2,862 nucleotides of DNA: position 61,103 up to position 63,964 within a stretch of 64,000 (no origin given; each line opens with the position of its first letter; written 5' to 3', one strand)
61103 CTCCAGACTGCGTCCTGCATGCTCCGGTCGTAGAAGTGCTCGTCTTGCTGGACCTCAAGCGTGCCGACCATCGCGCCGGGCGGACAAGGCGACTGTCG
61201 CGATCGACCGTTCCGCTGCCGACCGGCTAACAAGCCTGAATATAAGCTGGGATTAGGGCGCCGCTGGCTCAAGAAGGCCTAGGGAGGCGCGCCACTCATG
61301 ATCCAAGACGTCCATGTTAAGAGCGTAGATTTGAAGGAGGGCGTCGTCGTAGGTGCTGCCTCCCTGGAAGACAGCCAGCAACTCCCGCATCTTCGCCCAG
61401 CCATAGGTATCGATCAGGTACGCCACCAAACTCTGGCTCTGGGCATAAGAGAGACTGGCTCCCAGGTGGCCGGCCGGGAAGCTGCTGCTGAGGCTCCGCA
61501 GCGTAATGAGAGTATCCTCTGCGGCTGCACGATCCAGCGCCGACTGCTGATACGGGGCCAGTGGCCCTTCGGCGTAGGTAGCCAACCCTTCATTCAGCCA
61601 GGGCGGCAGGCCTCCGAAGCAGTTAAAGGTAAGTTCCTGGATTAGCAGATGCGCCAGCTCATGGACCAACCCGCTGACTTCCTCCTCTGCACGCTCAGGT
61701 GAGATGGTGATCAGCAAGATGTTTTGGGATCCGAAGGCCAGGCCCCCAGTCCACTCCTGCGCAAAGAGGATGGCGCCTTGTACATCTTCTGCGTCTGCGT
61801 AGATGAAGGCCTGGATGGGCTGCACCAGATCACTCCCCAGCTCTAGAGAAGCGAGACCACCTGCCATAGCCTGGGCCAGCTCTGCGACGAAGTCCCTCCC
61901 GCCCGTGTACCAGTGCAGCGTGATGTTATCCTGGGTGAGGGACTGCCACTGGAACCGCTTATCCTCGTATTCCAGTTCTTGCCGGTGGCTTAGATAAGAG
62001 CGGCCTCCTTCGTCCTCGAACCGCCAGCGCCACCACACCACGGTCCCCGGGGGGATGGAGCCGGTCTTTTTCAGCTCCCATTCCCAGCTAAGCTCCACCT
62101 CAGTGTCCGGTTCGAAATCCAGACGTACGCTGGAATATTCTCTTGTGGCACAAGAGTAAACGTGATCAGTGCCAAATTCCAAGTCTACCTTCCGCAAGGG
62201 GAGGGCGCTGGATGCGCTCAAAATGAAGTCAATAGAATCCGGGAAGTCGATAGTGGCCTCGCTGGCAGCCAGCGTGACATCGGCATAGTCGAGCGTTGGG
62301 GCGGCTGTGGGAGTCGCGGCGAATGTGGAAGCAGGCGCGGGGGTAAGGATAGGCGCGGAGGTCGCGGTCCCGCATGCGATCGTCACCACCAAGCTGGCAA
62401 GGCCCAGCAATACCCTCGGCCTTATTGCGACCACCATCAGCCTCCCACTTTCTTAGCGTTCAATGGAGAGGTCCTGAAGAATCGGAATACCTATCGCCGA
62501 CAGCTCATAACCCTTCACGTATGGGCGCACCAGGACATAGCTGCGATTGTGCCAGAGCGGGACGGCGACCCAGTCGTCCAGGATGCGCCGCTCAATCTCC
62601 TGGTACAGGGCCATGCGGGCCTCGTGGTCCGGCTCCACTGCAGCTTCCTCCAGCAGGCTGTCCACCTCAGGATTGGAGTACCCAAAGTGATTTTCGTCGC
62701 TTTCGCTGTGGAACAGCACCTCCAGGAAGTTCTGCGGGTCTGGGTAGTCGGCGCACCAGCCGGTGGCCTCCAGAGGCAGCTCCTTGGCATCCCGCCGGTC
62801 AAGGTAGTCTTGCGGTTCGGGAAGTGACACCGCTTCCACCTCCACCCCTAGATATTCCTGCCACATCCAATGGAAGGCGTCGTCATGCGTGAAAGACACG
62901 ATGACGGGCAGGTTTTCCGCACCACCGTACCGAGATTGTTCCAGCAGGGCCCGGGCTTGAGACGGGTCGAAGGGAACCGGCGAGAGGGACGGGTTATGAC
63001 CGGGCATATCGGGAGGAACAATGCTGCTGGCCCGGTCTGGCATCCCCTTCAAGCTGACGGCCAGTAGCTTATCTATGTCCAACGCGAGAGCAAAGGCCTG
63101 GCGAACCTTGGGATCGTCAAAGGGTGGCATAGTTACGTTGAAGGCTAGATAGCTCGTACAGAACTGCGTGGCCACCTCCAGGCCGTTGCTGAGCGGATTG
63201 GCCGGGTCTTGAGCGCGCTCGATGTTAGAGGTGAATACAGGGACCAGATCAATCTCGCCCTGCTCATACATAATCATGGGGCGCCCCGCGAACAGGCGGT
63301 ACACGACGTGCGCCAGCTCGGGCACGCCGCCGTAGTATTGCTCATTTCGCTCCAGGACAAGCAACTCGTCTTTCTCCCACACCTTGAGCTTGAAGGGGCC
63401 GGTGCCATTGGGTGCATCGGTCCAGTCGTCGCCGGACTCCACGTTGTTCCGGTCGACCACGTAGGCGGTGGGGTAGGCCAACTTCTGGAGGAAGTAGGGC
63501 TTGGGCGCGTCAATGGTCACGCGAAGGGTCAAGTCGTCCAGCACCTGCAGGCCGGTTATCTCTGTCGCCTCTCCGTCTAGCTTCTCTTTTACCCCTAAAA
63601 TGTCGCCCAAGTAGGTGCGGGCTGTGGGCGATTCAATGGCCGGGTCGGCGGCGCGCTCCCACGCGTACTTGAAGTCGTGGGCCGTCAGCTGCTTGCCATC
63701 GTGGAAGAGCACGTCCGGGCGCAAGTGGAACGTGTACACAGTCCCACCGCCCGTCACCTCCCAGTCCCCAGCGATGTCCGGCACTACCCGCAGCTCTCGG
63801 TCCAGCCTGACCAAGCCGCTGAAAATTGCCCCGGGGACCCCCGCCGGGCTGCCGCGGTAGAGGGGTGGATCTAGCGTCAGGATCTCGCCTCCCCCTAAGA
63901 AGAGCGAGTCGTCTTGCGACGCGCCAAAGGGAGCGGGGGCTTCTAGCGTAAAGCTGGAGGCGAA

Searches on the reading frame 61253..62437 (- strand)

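Call 49: search_protein_families(library=pfam, proteins=[window:61253-62437:-], max_evalue=0.001)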
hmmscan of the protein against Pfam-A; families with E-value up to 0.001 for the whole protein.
window:61253-62437:- (394 aa): 1 family
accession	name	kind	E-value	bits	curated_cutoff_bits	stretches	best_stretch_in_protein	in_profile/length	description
PF13485.12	Peptidase_MA_2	-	6.9e-59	199.5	32.4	1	200-386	13-199/201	Peptidase MA superfamily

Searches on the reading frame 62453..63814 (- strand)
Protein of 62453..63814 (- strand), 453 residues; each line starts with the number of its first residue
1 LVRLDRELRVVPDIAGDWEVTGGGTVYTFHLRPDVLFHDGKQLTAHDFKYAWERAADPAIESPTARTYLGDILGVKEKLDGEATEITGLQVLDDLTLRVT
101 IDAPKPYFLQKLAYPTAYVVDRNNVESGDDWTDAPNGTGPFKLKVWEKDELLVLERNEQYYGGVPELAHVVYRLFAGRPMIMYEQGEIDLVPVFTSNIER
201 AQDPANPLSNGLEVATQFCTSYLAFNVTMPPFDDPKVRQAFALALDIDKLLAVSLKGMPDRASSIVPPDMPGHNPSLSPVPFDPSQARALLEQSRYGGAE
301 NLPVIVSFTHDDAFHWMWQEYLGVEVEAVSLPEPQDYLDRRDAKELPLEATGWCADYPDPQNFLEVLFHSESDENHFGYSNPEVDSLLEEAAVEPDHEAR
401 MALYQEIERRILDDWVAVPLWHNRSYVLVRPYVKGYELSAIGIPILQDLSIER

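Call 49: search_protein_families(library=pfam, proteins=[window:62453-63814:-], max_evalue=0.001)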
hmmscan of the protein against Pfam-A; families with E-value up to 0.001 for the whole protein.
window:62453-63814:- (453 aa): 1 family
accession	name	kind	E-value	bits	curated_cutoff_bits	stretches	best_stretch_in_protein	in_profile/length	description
PF00496.27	SBP_bac_5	-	1.3e-77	261.9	32.4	1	10-373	2-366/368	Bacterial extracellular solute-binding proteins, family 5 Middle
